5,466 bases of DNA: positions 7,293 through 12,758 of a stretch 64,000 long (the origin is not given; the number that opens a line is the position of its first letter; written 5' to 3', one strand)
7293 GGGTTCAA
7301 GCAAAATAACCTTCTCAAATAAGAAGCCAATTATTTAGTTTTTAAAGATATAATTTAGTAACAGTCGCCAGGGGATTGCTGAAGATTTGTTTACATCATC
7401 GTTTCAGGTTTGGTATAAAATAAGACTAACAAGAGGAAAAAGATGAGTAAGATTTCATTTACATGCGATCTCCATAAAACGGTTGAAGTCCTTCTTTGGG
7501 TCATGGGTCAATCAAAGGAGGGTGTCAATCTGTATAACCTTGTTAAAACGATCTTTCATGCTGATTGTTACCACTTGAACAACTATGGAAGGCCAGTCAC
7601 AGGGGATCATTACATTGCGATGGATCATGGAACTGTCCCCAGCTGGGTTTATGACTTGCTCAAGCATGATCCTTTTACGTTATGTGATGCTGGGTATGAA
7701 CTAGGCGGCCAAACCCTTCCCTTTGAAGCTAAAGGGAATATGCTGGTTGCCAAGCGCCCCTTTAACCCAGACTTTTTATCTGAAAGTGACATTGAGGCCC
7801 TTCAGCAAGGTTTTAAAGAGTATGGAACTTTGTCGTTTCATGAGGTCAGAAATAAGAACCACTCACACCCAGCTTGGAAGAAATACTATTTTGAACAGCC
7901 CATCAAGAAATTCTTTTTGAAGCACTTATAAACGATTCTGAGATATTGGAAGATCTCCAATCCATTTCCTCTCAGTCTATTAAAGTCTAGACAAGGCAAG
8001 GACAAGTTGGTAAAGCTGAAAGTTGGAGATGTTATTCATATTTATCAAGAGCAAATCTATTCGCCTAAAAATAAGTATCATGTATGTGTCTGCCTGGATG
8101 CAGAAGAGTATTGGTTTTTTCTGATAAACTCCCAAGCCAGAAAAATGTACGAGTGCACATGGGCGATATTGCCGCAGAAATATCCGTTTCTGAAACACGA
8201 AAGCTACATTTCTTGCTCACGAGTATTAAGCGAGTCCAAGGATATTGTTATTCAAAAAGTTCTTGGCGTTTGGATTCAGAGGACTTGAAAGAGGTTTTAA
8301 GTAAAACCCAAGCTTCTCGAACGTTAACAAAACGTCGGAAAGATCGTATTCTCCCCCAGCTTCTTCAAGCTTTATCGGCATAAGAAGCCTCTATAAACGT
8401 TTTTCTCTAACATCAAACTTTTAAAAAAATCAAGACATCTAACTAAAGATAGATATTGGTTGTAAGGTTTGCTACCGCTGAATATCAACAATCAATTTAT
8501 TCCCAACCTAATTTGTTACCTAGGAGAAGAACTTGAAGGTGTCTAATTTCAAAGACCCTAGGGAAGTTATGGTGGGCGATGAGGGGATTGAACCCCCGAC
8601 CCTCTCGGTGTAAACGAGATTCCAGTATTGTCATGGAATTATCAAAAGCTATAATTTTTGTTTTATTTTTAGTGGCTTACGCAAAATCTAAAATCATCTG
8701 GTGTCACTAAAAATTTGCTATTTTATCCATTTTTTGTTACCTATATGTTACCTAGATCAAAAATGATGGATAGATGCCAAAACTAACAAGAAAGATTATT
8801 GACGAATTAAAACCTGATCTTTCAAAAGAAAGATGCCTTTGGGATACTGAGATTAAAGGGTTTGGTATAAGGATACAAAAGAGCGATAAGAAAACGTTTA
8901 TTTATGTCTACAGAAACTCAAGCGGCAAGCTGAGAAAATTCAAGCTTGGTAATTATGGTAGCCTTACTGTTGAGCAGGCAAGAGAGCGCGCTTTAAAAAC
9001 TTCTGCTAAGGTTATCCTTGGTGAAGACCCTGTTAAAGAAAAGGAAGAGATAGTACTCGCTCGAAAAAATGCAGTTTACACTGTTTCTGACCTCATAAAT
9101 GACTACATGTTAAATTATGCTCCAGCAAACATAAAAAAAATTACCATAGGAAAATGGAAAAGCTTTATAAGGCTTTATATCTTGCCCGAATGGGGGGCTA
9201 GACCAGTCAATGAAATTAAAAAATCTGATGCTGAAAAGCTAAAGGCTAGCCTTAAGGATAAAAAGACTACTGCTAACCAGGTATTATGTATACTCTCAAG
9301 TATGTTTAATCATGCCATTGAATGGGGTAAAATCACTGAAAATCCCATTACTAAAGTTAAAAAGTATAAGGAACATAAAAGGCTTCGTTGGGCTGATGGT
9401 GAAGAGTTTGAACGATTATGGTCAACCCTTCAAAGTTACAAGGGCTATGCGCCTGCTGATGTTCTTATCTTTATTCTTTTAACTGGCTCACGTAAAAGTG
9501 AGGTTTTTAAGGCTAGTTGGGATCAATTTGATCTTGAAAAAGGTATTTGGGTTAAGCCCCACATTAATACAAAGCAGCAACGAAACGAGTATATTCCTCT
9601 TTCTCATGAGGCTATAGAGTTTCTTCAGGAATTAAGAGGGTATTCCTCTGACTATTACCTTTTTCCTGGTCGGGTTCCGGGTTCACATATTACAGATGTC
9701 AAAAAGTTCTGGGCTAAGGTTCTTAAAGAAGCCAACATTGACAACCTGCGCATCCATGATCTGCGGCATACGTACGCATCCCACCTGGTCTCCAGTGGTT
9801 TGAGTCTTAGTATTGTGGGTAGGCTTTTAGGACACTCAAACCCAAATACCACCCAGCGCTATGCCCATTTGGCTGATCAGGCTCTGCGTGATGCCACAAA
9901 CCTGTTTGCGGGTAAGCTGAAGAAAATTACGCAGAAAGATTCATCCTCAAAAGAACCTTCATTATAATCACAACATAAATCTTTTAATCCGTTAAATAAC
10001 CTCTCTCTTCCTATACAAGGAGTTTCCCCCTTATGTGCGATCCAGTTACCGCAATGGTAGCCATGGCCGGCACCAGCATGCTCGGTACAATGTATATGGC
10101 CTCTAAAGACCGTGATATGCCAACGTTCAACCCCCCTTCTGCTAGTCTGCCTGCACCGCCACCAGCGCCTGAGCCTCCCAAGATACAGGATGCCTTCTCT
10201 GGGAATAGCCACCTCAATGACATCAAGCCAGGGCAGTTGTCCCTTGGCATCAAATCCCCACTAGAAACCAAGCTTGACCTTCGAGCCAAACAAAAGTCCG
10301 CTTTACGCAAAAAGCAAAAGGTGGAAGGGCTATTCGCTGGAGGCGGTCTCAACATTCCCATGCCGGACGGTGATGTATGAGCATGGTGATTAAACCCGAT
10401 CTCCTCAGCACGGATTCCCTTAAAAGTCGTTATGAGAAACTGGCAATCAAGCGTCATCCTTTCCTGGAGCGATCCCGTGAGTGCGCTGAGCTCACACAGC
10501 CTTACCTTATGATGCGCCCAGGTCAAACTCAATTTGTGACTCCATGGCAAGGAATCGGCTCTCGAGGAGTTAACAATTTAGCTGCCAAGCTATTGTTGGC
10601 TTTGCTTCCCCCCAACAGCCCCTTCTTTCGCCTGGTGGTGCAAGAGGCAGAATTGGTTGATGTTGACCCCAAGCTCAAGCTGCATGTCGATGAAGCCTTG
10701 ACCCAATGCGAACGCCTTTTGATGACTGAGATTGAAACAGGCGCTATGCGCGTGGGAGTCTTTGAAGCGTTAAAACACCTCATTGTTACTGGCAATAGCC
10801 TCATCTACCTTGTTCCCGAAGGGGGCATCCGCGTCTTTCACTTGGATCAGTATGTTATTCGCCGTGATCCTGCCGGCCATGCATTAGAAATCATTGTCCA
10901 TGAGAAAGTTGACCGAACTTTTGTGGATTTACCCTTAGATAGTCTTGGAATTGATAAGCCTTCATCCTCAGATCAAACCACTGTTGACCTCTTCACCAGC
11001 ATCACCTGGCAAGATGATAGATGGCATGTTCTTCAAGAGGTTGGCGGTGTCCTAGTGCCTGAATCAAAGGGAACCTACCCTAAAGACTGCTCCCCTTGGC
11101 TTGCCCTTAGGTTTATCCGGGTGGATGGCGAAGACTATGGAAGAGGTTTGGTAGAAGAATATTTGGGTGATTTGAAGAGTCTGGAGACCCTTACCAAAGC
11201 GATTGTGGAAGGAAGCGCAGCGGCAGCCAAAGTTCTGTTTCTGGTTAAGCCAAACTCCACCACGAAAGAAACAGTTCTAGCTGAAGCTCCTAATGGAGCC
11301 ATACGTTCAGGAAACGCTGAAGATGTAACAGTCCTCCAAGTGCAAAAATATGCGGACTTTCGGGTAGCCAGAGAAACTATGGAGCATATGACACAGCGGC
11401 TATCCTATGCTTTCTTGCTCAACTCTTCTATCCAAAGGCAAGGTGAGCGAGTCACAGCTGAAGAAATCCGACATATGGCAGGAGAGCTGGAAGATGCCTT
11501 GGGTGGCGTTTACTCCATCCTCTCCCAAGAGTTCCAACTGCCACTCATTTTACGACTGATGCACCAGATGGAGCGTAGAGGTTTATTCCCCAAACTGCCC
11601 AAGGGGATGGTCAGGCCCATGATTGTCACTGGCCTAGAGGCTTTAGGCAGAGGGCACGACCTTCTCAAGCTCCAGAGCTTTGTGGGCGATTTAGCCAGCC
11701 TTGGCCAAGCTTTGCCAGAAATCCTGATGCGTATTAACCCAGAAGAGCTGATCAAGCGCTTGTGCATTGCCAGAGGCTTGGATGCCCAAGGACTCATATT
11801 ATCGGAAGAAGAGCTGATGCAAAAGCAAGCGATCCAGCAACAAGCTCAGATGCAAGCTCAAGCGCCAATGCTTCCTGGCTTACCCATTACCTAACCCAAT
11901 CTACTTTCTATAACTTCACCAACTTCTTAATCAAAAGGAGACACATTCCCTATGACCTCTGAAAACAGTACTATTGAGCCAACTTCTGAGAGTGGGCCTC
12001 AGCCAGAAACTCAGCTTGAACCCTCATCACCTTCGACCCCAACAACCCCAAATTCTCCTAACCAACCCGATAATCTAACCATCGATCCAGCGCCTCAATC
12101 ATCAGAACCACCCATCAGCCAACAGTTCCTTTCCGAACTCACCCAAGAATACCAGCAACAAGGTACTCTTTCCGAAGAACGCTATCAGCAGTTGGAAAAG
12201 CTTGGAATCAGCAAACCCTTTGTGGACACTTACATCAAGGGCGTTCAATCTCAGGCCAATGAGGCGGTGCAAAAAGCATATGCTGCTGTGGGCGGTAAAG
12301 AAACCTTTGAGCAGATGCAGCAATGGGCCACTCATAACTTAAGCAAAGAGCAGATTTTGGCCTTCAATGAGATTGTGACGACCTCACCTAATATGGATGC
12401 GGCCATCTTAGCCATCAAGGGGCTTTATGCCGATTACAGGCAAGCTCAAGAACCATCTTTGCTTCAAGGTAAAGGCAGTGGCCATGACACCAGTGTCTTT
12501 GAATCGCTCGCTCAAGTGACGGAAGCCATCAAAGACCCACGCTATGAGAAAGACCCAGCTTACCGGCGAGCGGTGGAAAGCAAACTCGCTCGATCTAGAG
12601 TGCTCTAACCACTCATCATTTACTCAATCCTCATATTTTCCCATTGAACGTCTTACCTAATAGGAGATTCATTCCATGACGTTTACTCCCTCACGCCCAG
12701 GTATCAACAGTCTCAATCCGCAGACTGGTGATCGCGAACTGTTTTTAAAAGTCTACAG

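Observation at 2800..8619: A decayed tandem prophage lies left of attL, shown by a capsid-gene relic with an internal deletion and a duplicated att-flanking sequence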

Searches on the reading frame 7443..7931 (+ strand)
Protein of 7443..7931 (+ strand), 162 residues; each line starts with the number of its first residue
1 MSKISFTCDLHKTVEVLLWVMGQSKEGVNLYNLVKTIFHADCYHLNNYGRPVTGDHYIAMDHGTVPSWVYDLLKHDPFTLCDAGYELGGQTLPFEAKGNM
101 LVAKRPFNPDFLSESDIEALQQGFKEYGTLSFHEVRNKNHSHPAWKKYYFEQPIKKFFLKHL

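Call 12: search_protein_families(library=pfam, proteins=[window:7443-7931:+], max_evalue=0.01)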
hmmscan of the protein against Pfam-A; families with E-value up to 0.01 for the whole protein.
window:7443-7931:+ (162 aa): 1 family
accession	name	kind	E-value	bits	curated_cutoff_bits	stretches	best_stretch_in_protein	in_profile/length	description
PF13274.11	SocA_Panacea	-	5.3e-16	60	25.7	1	33-146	1-113/113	Antitoxin SocA-like, Panacea domain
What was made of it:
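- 7443..7990 (+): Panacea (SocA/PanA-type) antitoxin gene with a frameshift near 7905-7916. The called ORF 7443-7931 is 162 aa. The family's C-terminus (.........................*) is in another frame and ends at 7990. Pfam PF13274, E 5e-16 (call 12).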

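Call 15: search_protein_families(library=phrogs, proteins=[window:7443-7931:+], max_evalue=0.01)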
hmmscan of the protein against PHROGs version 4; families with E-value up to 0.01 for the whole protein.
window:7443-7931:+ (162 aa): 1 family
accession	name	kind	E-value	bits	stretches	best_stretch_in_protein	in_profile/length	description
phrog_1281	-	unknown function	8.7e-16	59.2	1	9-149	9-130/195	-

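Call 16: find_encoding_contigs(protein=window:7443-7931:+, flank=10000, max_places=10)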
Protein window:7443-7931:+ (162 aa): 9 contigs read that carry it; 6 places shown.
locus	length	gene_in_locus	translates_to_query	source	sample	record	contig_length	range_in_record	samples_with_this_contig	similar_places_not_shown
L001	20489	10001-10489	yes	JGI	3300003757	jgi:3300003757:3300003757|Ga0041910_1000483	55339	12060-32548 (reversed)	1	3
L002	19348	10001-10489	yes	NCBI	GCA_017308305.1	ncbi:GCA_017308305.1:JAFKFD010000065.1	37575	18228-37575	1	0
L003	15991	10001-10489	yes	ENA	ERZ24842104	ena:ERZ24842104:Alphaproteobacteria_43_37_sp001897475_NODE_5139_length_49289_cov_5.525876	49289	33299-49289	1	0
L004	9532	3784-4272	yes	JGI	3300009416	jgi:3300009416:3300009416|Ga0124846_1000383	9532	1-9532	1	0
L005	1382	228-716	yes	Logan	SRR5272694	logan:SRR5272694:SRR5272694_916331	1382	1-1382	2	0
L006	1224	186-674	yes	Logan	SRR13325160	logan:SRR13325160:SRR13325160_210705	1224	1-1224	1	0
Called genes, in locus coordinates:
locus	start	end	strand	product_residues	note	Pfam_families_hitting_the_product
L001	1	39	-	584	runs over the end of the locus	PF00012:HSP70, PF06723:MreB_Mbl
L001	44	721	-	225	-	PF00226:DnaJ (weak)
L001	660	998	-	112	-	PF01521:Fe-S_biosyn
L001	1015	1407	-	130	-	PF01592:NifU_N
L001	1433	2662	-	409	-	PF00266:Aminotran_5, PF01212:Beta_elim_lyase (weak)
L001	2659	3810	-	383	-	PF00266:Aminotran_5, PF01212:Beta_elim_lyase (weak)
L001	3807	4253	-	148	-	PF02082:Rrf2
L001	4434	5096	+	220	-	PF02129:Peptidase_S15, PF00561:Abhydrolase_1, PF12697:Abhydrolase_6 (faint), PF12146:Hydrolase_4, PF01738:DLH (weak), PF00326:Peptidase_S9 (weak)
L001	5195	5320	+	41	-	PF00444:Ribosomal_L36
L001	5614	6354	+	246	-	-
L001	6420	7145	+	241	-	-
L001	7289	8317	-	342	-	PF01734:Patatin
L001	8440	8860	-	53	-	-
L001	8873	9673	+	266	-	-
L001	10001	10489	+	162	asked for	PF13274:SocA_Panacea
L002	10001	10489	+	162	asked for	PF13274:SocA_Panacea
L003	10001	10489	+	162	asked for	PF13274:SocA_Panacea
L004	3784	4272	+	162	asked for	PF13274:SocA_Panacea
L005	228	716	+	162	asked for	PF13274:SocA_Panacea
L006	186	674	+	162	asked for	PF13274:SocA_Panacea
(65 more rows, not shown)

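Call 26: find_related_loci(query=window:7443-7931:+, collection=viral_contigs, flank=10000)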
Query window:7443-7931:+ (162 aa) in viral_contigs; peptide patterns used: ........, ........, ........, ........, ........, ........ (x = any residue, [..] = any of these).
No stretch of DNA in the collection matches any of the patterns.

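Call 48: find_homologous_proteins(query=window:7443-7928:+, max_evalue=0.00001)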
Query window:7443-7928:+ (162 aa): 18 proteins with E <= 0.00001 among 21 candidates.
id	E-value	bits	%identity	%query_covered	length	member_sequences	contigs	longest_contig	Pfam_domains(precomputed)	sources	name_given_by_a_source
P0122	1.5e-110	385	100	100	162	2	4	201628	PF13274.12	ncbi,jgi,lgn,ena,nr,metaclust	ncbi:MAG: SocA family protein [Alphaproteobacteria bacterium]|nr:SocA family protein [Alphaproteobac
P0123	4.1e-45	172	56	90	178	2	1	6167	PF13274.12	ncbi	-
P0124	1.6e-40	157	52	89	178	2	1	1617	PF13274.12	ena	-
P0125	3.7e-39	153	67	67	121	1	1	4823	PF13274.12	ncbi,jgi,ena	jgi:hypothetical protein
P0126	6.7e-36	142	50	93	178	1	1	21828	PF13274.12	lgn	-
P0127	9.8e-35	138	50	89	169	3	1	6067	PF13274.12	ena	-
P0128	1.0e-33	135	46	88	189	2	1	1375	PF13274.12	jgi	jgi:hypothetical protein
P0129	1.3e-32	131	52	78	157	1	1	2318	PF13274.12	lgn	-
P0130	3.5e-32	130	45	90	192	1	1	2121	PF13274.12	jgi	jgi:hypothetical protein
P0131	7.6e-32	129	46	89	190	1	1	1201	PF13274.12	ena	-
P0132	5.5e-31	126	47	91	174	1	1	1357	PF13274.12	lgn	-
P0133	1.9e-30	124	43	88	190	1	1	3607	PF13274.12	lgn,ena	-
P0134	6.3e-29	119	46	93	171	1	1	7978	PF13274.12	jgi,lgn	jgi:uncharacterized phage-associated protein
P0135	2.1e-28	118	43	90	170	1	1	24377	PF13274.12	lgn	-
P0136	9.1e-27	112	45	88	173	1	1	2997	PF13274.12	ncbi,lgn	-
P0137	1.9e-24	105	42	90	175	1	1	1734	PF13274.12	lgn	-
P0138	3.6e-22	97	43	89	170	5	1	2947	PF13274.12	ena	-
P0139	2.5e-11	62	35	87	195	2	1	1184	PF13274.12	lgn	-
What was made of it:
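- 7443..7990 (+): Homologues are mostly 169-195 aa and cover 78-93% of the query (call 48).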

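Call 50: find_encoding_contigs(protein=P0123, flank=6000, max_places=3)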
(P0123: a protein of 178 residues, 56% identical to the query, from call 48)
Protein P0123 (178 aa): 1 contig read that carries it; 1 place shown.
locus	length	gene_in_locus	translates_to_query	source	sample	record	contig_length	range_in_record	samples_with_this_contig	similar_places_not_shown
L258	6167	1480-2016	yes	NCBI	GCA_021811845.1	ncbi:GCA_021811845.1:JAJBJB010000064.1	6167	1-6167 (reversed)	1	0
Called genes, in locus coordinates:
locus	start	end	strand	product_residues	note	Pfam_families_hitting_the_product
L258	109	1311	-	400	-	PF03237:Terminase_6N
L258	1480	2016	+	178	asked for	PF13274:SocA_Panacea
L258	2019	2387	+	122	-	-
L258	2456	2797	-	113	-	PF02452:PemK_toxin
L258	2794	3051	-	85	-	PF04014:MazE_antitoxin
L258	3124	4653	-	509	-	-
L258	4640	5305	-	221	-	-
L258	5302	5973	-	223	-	-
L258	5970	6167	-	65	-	?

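Call 51: find_encoding_contigs(protein=P0126, flank=8000, max_places=3)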
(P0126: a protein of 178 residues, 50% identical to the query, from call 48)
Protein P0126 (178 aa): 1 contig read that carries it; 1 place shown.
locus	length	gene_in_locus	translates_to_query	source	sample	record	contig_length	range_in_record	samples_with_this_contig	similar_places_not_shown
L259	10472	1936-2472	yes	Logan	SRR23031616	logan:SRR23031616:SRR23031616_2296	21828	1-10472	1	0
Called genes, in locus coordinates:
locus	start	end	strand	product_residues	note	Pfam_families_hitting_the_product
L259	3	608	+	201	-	?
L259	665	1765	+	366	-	PF13304:AAA_21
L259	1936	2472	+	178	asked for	PF13274:SocA_Panacea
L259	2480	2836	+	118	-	-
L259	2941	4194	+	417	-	PF13173:AAA_14, PF13635:DUF4143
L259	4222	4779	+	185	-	-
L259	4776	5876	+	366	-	PF01180:DHO_dh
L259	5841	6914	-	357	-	PF13439:Glyco_transf_4, PF20706:GT4-conflict, PF00534:Glycos_transf_1, PF13692:Glyco_trans_1_4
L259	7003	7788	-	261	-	PF00535:Glycos_transf_2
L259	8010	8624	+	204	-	PF00081:Sod_Fe_N, PF02777:Sod_Fe_C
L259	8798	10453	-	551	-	-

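Call 58: find_encoding_contigs(protein=P0125, flank=6000, max_places=4)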
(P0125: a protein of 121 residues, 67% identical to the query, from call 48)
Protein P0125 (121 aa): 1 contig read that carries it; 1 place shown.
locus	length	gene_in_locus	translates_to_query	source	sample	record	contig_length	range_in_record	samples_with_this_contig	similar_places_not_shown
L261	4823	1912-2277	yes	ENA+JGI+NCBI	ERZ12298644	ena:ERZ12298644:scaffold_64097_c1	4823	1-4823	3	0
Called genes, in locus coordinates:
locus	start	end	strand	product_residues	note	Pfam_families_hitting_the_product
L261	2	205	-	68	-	?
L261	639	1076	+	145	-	-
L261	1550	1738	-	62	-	-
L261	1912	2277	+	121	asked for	PF13274:SocA_Panacea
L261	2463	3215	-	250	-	PF01695:IstB_IS21, PF00308:Bac_DnaA, PF00004:AAA (weak)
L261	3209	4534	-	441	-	PF15978:TnsD (weak), PF13936:HTH_38 (weak), PF00665:rve, PF13683:rve_3 (weak), PF22483:Mu-transpos_C_2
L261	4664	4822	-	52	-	?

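Call 72: search_protein_families(library=padloc, proteins=[window:7443-7928:+], max_evalue=0.01)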
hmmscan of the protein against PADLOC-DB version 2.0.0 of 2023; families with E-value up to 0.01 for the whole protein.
window:7443-7928:+ (162 aa): 0 families

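Call 83: find_related_loci(query=A6, collection=viral_contigs, flank=6000)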
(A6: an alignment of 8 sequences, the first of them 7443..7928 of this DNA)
Query A6 (162 aa) in viral_contigs; peptide patterns used: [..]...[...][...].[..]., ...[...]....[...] (x = any residue, [..] = any of these).
195 stretches matched a pattern; 3 encode a relative of the query (tblastn E <= 1e-3); 3 distinct loci.
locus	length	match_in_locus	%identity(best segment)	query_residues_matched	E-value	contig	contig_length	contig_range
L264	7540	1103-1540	40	4-147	4e-32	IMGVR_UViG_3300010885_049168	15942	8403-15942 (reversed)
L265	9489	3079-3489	39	6-145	6e-29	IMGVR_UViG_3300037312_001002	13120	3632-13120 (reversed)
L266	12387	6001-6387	33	2-145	1e-19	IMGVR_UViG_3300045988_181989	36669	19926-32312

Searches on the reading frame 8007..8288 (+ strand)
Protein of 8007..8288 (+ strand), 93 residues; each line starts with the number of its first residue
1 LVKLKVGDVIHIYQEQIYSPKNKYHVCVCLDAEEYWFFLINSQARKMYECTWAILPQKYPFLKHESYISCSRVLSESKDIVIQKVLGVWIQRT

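Call 12: search_protein_families(library=pfam, proteins=[window:8007-8288:+], max_evalue=0.01)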
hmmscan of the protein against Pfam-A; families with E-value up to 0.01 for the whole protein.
window:8007-8288:+ (93 aa): 0 families

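Call 15: search_protein_families(library=phrogs, proteins=[window:8007-8288:+], max_evalue=0.01)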
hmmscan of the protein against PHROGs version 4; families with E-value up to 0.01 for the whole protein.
window:8007-8288:+ (93 aa): 0 families

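Call 56: search_protein_representatives(protein=window:8007-8285:+)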
Query: 93 residues. Proteins with E-value up to 0.001 (for the whole library): 68; up to 1e-10: 11; up to 1e-30: 0. The best 68 are listed.
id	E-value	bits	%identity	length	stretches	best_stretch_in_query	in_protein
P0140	1.5e-16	76.4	52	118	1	4-77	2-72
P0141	3.6e-16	75.3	44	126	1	1-88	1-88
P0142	6.8e-14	68.0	50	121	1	3-79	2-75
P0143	1.4e-12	63.7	52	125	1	3-74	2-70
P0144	2.5e-12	62.9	26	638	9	17-56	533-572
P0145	2.9e-12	62.7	48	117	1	4-87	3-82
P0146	4.0e-12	62.3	44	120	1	4-79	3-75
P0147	8.1e-12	61.3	51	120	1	4-75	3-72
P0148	1.9e-11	60.1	44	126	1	4-81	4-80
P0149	2.1e-11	59.9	47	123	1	3-86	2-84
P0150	6.7e-11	58.3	51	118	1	5-75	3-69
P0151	1.2e-10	57.6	45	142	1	4-85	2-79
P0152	1.6e-10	57.2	43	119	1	5-89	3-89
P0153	3.3e-10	56.1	46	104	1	4-74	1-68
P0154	3.6e-10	56.0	50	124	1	4-86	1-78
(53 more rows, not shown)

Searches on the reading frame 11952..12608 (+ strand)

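Call 14: search_protein_families(library=phrogs, proteins=[window:11952-12608:+], max_evalue=0.001)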
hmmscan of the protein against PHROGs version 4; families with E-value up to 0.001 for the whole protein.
window:11952-12608:+ (218 aa): 2 families
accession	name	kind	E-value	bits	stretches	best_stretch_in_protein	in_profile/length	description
phrog_1052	-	head and packaging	1.6e-47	163.7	1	50-216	127-292/293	head assembly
phrog_1018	-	head and packaging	4.4e-08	34.4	1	92-167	140-213/280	head scaffolding protein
